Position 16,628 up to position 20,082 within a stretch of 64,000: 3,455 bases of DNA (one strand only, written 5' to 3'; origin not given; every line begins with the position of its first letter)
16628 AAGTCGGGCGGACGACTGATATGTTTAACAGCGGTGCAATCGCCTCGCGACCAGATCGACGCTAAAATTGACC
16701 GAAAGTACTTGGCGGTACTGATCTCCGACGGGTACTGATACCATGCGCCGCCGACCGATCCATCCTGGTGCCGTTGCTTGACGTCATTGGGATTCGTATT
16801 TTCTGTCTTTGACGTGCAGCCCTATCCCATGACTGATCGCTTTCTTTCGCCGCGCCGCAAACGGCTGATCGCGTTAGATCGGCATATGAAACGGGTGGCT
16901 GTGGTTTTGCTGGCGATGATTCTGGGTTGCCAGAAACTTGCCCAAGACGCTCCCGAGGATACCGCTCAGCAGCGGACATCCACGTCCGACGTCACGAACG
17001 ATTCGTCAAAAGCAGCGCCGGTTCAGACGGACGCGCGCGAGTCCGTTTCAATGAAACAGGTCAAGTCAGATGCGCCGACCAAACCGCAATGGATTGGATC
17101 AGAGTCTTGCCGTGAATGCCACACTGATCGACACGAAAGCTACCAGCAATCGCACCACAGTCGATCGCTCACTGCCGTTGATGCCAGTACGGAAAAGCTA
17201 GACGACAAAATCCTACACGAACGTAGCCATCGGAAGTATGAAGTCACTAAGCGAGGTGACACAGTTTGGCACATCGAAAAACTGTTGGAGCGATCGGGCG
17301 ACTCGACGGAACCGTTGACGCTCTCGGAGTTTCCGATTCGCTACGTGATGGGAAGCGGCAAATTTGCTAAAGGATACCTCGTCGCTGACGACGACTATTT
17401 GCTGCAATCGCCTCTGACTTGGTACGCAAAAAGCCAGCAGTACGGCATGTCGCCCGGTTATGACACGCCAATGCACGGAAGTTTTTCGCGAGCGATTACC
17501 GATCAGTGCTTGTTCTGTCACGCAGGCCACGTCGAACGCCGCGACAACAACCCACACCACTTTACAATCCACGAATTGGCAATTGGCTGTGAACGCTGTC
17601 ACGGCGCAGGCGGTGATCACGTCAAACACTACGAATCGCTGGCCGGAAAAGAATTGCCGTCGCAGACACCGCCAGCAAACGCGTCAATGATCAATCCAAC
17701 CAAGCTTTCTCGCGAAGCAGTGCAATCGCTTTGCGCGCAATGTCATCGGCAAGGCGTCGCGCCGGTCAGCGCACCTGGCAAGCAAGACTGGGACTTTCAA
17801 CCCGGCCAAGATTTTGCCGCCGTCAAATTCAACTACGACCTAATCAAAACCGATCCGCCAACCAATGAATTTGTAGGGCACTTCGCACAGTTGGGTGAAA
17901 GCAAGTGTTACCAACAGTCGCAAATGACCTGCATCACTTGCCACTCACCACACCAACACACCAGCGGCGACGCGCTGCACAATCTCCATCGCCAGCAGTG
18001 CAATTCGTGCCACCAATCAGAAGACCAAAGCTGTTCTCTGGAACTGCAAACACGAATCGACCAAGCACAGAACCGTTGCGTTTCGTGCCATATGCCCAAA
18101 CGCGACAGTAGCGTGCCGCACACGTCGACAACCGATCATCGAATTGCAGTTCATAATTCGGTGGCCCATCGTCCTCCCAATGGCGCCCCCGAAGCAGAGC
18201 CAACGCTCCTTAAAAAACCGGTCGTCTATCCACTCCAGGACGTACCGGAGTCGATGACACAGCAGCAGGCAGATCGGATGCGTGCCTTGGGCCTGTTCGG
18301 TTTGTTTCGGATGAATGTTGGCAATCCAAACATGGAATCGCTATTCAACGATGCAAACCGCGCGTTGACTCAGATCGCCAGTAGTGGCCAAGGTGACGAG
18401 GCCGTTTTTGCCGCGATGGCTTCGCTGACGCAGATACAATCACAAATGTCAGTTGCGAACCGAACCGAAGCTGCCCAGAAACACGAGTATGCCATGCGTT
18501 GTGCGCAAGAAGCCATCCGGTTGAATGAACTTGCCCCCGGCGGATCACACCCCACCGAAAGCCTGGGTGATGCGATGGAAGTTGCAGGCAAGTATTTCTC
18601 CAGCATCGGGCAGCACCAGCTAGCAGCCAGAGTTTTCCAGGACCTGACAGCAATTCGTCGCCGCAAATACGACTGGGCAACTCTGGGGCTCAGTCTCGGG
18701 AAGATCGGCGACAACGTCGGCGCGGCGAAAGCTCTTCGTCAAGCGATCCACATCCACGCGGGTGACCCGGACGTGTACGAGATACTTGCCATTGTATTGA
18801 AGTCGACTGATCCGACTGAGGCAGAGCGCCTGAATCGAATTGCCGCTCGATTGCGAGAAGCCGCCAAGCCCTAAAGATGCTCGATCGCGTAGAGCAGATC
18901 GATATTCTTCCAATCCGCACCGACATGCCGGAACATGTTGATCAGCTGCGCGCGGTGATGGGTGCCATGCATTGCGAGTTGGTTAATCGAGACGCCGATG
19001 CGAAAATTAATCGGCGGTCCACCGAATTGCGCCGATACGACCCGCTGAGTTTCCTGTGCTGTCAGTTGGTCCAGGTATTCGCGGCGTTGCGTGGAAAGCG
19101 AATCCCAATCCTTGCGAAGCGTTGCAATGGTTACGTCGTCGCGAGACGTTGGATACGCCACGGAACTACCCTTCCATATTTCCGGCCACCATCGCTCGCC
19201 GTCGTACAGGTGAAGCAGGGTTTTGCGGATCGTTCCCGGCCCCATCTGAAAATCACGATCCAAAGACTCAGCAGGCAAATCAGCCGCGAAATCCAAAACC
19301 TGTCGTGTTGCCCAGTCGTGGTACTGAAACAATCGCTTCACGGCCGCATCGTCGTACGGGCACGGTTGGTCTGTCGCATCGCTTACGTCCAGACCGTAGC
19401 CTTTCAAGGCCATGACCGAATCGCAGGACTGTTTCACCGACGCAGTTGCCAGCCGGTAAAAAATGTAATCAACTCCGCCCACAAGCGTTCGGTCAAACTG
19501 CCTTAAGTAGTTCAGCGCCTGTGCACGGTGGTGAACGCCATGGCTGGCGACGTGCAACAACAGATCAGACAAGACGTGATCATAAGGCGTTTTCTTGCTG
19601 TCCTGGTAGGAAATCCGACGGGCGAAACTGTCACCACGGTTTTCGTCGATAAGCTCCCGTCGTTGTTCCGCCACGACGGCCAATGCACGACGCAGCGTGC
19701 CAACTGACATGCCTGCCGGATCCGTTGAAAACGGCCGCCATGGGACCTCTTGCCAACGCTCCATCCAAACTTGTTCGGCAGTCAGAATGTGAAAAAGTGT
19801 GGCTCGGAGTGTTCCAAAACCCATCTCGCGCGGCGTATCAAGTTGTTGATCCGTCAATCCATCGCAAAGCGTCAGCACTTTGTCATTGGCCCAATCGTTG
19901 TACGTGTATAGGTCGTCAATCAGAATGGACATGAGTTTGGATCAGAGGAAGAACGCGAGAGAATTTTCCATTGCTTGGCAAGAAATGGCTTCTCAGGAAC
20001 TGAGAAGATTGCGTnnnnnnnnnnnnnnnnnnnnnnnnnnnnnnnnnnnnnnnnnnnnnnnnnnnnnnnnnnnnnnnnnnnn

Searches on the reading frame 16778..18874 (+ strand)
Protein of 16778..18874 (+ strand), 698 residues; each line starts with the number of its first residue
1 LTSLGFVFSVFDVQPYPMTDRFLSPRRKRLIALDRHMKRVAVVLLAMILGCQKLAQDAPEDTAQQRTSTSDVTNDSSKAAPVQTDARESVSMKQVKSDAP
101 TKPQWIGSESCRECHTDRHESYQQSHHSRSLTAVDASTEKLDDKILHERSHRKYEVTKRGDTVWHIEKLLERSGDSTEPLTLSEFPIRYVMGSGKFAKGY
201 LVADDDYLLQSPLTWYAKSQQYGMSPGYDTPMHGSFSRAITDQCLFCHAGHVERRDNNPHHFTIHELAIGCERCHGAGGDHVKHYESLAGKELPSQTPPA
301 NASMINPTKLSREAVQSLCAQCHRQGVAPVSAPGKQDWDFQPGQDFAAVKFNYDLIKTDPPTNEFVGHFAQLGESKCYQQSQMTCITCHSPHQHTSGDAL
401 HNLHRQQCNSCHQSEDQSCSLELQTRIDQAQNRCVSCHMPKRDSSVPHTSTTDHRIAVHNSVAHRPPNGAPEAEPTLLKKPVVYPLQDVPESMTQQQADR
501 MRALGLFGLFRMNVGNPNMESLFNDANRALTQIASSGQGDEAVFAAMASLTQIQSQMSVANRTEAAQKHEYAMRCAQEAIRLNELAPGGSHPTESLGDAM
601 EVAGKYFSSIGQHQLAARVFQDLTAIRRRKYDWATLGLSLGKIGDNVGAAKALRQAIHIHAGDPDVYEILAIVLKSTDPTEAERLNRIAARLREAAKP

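Call 21: search_protein_families(library=pfam, proteins=[window:16778-18874:+], max_evalue=5)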
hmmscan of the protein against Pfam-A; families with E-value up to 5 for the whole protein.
window:16778-18874:+ (698 aa): 10 families
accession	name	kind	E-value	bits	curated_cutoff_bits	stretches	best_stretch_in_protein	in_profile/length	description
PF13435.11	Cytochrome_C554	-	0.0017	19.7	20.8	2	111-144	2-35/84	Cytochrome c554 and c-prime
PF14522.11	Cytochrome_C7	-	0.0043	17.3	24.8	2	379-438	10-66/67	Cytochrome c7 and related cytochrome c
PF19768.4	DUF6255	-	0.0047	17.7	25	1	266-298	12-44/70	Family of unknown function (DUF6255)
PF24860.1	FdhE_C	-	0.024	15.3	27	1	88-152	10-75/82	FdhE, C-terminal domain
PF13428.12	TPR_14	-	0.07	14.3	23.5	1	633-672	4-43/44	Tetratricopeptide repeat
PF19908.4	DUF6381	-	0.071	13.3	26.6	1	675-695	27-47/62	Family of unknown function (DUF6381)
PF09699.15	Paired_CXXCH_1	-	0.082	13.1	20.6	2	384-415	8-39/41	Doubled CXXCH motif (Paired_CXXCH_1)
PF13424.12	TPR_12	-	0.25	12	30.1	1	566-628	16-76/77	Tetratricopeptide repeat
PF10338.15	YBL028C_N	-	1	10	28.2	1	679-697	24-42/44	YBL028C ribosome biogenesis factor, N-terminal domain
PF07719.23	TPR_2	-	1.5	9.6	27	0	633-658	4-29/34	Tetratricopeptide repeat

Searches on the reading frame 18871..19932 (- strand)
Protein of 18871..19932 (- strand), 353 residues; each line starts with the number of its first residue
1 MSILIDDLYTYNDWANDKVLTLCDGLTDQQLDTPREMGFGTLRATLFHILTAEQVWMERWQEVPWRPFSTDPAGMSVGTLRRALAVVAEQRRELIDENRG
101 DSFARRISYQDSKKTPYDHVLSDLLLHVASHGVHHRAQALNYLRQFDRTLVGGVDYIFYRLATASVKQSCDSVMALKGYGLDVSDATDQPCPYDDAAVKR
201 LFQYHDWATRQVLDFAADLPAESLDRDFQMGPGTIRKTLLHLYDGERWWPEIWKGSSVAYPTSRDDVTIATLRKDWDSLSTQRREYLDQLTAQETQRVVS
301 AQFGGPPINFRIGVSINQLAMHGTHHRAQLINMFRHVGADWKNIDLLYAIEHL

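Call 4: search_protein_families(library=pfam, proteins=[window:18871-19932:-], max_evalue=0.01)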
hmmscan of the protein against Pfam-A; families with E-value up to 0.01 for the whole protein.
window:18871-19932:- (353 aa): 4 families
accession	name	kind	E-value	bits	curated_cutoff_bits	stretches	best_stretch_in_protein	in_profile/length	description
PF05163.17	DinB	-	1.7e-36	126.1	23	2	6-149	6-148/165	DinB family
PF12867.12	DinB_2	-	1.5e-21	77.6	24.8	2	14-139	4-128/128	DinB superfamily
PF04978.18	MST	-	5.2e-06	27.4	27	1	13-139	7-140/149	Mycothiol-S-transferase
PF11716.13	MDMPI_N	-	0.0015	19.6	24.2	0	208-299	4-112/140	Mycothiol maleylpyruvate isomerase N-terminal domain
